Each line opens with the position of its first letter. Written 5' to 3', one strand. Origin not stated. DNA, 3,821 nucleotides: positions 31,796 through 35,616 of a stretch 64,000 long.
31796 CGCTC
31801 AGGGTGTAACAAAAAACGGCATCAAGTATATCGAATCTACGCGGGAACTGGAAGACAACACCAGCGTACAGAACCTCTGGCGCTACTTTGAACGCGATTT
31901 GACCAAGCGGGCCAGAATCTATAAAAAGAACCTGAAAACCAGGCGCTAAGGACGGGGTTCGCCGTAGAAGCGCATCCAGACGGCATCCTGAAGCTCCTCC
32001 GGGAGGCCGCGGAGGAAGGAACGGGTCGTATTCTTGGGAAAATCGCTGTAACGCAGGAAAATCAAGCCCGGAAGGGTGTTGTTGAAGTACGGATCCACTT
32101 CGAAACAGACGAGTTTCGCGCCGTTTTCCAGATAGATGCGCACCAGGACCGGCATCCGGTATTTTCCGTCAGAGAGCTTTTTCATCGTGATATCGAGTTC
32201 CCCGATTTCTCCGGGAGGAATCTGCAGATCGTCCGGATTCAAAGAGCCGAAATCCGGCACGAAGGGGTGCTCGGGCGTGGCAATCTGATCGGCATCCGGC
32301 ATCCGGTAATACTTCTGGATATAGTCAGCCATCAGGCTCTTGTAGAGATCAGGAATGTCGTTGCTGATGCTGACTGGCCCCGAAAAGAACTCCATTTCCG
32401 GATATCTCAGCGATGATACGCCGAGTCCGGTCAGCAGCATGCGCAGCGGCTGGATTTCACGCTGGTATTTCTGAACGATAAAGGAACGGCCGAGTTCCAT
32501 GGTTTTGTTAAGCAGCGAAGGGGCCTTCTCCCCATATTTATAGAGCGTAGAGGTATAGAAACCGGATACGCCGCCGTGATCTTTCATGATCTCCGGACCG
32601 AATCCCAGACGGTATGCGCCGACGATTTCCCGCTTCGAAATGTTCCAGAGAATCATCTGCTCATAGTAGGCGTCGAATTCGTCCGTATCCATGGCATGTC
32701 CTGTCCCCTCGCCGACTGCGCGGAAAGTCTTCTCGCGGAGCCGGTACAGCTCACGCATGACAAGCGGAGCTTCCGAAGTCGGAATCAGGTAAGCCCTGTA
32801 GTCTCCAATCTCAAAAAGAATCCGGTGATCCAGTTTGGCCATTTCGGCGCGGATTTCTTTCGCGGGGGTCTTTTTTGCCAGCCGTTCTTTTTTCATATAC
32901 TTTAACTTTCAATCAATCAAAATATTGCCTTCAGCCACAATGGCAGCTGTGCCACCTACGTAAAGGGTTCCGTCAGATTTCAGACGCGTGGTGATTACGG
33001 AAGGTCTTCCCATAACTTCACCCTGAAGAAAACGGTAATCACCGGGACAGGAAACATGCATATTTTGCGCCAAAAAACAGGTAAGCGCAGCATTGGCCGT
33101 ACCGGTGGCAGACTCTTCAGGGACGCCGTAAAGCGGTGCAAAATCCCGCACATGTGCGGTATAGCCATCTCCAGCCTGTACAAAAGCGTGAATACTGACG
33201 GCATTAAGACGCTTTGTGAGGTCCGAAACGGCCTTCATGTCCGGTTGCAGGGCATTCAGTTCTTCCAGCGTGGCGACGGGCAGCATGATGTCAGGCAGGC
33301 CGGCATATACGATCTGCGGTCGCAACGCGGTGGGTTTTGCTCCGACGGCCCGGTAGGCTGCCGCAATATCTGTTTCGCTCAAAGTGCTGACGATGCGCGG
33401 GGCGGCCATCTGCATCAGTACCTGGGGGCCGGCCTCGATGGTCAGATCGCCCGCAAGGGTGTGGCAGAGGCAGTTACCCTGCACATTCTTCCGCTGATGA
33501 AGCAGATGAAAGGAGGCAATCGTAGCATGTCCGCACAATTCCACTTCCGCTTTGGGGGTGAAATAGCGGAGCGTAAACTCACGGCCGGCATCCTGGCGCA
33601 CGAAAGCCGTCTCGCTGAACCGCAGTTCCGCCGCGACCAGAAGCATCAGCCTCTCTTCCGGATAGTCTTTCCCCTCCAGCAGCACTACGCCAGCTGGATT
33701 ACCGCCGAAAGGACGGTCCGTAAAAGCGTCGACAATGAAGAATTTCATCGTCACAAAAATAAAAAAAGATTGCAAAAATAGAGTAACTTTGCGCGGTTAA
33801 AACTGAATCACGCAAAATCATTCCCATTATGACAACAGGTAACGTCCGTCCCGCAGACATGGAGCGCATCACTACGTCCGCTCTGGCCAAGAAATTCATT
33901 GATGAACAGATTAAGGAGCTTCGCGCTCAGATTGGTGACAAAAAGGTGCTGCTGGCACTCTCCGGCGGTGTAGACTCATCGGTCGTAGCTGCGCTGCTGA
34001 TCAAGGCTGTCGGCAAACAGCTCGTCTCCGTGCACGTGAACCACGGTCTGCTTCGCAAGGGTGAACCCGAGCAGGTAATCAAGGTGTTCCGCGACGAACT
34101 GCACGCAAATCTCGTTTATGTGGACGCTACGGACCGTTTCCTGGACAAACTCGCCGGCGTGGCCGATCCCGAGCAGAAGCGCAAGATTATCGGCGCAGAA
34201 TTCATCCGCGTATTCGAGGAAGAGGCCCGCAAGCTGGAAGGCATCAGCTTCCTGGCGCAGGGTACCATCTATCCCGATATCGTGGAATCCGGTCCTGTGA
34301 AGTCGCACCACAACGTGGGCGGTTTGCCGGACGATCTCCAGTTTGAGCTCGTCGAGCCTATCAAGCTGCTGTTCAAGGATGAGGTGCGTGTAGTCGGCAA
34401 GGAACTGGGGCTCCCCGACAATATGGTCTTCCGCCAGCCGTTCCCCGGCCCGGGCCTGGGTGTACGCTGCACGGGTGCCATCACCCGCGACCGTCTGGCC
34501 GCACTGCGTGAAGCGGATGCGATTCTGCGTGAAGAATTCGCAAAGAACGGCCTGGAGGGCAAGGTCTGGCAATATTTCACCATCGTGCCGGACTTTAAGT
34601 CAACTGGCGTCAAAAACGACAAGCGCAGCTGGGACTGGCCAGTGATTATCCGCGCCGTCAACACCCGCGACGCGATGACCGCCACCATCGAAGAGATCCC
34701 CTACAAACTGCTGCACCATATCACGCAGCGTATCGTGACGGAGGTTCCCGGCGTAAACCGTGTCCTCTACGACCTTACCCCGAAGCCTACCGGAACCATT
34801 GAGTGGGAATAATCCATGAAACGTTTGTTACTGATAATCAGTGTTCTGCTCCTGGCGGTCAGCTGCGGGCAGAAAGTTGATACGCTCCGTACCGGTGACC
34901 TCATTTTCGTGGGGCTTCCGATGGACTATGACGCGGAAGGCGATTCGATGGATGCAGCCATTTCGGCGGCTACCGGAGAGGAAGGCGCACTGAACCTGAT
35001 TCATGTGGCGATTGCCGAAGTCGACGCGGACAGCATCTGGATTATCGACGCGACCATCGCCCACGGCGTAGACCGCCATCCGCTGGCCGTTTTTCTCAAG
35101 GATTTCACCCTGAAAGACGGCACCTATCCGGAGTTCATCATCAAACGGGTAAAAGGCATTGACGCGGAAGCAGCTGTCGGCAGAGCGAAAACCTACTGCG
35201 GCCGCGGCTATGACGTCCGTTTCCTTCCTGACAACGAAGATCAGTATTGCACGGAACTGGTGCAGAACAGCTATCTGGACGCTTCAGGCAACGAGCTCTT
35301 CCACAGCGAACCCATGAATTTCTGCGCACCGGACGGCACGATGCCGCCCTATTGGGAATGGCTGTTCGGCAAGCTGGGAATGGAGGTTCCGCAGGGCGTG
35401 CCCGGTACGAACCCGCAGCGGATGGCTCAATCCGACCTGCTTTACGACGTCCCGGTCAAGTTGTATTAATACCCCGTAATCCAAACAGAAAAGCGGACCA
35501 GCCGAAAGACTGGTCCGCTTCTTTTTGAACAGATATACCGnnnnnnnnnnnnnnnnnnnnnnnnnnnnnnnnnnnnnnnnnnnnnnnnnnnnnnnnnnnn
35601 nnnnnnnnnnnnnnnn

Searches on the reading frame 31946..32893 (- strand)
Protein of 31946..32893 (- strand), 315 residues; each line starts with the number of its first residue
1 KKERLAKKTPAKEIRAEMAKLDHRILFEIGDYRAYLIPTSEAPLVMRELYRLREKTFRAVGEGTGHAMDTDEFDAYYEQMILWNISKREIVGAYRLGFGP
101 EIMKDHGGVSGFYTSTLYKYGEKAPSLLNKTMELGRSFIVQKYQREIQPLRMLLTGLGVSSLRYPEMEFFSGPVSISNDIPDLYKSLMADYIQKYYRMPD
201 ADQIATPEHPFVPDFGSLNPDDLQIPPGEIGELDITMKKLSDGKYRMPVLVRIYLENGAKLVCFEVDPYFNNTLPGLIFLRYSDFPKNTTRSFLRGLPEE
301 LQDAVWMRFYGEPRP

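Call 73: search_protein_families(library=pfam, proteins=[window:31946-32893:-], max_evalue=0.00001)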
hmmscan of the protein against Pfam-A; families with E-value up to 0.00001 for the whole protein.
window:31946-32893:- (315 aa): 1 family
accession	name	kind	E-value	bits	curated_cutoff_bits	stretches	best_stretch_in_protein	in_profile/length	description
PF13444.12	Acetyltransf_5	-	1.6e-19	70.9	22.4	1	52-146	1-94/102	Acetyltransferase (GNAT) domain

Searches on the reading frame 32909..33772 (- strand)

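Call 73: search_protein_families(library=pfam, proteins=[window:32909-33772:-], max_evalue=0.00001)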
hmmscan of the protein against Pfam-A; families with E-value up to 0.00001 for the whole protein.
window:32909-33772:- (287 aa): 2 families
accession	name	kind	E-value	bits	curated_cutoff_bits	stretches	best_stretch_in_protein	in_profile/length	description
PF02567.21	PhzC-PhzF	-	1.2e-58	199.3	27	1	14-282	1-281/281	Phenazine biosynthesis-like protein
PF01678.24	DAP_epimerase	-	2.8e-06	27.8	34.7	0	55-116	42-106/121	Diaminopimelate epimerase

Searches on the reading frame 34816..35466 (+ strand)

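Call 73: search_protein_families(library=pfam, proteins=[window:34816-35466:+], max_evalue=0.00001)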
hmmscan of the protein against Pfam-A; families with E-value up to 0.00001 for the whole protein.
window:34816-35466:+ (217 aa): 1 family
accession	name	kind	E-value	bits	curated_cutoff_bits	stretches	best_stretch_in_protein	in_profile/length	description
PF05708.18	Peptidase_C92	-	1.4e-13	51.7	27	1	24-211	2-164/166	Permuted papain-like amidase enzyme, YaeF/YiiX, C92 family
